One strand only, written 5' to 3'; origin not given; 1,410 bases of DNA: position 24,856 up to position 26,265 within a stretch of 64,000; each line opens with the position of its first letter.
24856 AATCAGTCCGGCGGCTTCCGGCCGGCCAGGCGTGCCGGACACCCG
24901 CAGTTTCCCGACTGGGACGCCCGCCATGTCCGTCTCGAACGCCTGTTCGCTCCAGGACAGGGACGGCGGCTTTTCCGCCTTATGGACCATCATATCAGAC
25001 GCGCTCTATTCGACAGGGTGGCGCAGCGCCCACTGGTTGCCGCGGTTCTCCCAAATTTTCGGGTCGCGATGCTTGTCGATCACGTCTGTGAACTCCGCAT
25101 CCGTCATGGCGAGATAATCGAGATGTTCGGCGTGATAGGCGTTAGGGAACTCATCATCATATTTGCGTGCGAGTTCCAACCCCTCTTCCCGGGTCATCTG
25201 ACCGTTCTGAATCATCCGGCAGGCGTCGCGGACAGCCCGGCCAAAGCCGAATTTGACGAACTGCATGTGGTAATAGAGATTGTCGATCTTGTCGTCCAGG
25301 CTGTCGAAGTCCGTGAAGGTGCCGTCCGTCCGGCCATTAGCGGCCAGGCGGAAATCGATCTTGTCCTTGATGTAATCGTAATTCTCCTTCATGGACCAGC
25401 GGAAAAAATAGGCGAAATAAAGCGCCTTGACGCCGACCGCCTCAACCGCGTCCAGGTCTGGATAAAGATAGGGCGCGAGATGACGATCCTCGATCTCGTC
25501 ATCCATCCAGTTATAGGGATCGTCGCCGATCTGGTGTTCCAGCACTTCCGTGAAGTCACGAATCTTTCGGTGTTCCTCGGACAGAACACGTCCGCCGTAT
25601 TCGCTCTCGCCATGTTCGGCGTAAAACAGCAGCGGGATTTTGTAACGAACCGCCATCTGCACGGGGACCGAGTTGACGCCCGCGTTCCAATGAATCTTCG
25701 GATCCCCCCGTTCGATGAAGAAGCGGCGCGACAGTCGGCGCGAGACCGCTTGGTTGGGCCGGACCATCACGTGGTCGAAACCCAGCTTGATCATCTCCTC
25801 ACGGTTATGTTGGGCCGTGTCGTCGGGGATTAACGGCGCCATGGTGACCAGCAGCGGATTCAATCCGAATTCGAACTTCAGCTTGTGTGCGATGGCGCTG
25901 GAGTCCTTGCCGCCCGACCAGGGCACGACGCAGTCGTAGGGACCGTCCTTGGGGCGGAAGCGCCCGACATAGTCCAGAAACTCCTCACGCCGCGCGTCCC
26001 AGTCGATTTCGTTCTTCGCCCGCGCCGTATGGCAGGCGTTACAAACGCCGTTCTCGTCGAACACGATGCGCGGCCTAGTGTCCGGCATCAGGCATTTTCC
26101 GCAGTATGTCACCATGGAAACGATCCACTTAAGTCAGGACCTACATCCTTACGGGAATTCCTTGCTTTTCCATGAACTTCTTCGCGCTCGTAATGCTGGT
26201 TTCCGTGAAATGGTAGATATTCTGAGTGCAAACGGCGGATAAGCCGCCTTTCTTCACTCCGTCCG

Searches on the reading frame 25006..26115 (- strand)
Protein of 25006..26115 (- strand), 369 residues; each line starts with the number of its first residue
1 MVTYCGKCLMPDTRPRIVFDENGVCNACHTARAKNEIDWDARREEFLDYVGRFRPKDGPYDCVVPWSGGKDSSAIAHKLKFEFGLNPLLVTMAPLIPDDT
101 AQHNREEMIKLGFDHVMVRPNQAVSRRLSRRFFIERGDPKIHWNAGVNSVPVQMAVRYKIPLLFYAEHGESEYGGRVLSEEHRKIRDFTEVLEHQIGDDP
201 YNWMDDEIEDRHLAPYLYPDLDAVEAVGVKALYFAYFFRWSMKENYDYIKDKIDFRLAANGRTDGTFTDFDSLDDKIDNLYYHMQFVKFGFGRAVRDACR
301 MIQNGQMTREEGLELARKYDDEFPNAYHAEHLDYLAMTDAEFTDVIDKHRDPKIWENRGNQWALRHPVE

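Call 6: search_protein_families(library=pfam, proteins=[window:25006-26115:-], max_evalue=0.0001)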
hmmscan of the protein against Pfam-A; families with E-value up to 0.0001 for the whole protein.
window:25006-26115:- (369 aa): 0 families

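Call 10: search_protein_families(library=ncbifam, proteins=[window:25006-26115:-], max_evalue=0.001)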
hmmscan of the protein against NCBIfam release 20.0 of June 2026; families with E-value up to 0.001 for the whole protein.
window:25006-26115:- (369 aa): 1 family
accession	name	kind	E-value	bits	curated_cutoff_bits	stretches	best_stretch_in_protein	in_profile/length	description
TIGR03573.1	WbuX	subfamily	1.3e-96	324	203.2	1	3-346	2-343/344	N-acetyl sugar amidotransferase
